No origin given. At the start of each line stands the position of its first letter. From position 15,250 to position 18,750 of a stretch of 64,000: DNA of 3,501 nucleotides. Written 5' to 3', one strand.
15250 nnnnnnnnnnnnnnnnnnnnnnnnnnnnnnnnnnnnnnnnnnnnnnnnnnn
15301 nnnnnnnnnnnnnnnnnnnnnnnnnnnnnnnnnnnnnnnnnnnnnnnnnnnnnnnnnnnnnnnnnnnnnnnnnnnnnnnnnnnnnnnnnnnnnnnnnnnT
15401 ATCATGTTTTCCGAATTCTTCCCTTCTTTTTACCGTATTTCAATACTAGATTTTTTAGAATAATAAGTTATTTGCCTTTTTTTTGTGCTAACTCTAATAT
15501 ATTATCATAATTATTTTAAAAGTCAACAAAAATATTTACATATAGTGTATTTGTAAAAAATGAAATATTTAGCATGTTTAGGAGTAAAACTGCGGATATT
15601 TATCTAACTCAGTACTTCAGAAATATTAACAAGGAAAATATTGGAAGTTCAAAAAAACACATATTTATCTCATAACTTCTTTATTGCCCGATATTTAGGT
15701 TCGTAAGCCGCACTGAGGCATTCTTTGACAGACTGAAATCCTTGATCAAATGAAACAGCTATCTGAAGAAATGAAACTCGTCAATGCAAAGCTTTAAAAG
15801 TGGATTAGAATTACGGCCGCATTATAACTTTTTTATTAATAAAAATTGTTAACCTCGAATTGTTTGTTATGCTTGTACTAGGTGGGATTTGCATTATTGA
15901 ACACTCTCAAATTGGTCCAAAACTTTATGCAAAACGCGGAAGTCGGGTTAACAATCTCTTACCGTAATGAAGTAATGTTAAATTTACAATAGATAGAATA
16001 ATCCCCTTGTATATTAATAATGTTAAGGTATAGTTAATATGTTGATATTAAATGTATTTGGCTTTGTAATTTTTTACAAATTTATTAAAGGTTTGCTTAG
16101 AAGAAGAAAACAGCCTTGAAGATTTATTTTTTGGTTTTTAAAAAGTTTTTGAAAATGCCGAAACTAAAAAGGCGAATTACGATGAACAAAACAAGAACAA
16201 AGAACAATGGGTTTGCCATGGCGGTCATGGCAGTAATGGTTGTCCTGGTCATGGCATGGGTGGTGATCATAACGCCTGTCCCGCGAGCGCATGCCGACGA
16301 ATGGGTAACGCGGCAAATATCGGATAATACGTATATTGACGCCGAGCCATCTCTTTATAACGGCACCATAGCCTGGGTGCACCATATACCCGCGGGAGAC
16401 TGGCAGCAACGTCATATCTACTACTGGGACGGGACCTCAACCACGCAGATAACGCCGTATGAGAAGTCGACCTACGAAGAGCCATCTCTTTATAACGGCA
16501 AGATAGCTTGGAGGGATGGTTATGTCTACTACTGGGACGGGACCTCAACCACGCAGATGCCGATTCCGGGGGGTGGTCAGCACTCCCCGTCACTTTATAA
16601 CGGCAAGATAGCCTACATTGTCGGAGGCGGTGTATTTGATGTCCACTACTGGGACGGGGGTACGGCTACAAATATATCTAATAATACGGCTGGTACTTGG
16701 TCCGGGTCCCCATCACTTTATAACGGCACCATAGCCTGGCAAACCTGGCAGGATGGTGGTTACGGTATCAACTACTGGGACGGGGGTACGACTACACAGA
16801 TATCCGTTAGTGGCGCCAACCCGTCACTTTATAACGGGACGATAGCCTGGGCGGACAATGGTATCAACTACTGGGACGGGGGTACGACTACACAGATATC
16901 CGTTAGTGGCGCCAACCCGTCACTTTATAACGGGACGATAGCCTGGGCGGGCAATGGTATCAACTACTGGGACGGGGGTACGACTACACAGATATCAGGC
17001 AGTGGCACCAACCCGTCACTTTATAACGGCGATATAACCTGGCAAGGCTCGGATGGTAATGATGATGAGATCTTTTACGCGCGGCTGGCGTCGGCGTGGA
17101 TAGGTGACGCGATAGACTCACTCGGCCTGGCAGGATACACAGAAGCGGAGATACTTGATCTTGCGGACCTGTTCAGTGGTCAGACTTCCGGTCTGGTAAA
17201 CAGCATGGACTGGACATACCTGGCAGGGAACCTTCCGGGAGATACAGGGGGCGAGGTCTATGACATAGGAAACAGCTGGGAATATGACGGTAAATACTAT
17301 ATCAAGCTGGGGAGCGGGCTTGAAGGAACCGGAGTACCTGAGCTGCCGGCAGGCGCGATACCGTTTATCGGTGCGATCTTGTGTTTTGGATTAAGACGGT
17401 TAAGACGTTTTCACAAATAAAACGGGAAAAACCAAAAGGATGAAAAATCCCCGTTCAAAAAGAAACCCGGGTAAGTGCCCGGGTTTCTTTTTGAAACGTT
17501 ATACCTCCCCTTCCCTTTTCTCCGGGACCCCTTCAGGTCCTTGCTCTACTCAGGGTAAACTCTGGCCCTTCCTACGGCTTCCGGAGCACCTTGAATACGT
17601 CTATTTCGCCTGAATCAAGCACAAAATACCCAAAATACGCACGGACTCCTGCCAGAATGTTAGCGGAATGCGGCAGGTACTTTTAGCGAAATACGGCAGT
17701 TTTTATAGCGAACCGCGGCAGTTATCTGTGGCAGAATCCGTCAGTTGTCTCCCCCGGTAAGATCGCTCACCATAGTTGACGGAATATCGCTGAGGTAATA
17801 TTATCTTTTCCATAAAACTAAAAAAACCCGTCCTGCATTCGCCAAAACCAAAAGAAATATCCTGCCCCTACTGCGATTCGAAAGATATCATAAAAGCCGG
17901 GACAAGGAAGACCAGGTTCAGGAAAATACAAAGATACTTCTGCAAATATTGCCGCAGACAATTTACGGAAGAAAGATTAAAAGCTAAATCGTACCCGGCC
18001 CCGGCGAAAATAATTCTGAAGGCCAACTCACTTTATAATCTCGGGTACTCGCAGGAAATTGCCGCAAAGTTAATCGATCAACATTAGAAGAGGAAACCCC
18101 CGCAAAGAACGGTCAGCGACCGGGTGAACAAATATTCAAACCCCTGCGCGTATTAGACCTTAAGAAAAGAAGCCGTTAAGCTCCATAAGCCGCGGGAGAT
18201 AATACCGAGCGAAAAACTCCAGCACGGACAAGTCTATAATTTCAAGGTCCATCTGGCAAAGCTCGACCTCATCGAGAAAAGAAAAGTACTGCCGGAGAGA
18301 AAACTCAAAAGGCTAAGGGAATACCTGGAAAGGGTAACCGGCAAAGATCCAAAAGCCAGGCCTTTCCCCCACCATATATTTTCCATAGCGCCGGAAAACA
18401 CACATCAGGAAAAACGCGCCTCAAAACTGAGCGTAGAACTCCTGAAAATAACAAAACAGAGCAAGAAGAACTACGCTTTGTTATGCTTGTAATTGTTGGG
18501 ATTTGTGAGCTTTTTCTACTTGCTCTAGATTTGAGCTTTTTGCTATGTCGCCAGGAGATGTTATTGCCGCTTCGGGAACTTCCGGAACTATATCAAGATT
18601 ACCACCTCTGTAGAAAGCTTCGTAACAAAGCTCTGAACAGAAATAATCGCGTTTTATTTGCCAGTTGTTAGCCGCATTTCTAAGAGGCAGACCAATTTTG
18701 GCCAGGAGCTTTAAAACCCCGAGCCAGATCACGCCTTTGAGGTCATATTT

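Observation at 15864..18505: Putative 2.6-kb inserted island flanked by 28-bp direct repeats, carrying a surface repeat protein, iterons and a dead transposase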

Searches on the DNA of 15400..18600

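Call 79: search_rna_families(source=window, start=15400, end=18600, threshold=evalue, max_evalue=1)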
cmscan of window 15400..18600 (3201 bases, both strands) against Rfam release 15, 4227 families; matches with E-value up to 1: 4.
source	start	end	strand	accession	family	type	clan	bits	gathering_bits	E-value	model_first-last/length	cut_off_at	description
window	17433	17490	+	RF00512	Leu_leader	Cis-reg; leader;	-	30.5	50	0.0013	1-148/148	no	Leucine operon leader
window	17428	17501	+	RF02621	BSnc120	Gene; sRNA;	-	27.3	114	0.0022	1-88/88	no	Brucella sRNA 120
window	17459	17525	-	RF00512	Leu_leader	Cis-reg; leader;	-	26.2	50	0.018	1-148/148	no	Leucine operon leader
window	17460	17492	-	RF02621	BSnc120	Gene; sRNA;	-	21.8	114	0.12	38-70/88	no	Brucella sRNA 120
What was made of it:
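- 17454..17495 (.): Perfect 18-bp hairpin flanked by A and T runs. It looks like a bidirectional intrinsic terminator after the repeat-protein gene. Call 79 shows only sub-threshold Rfam terminator-like hits here.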
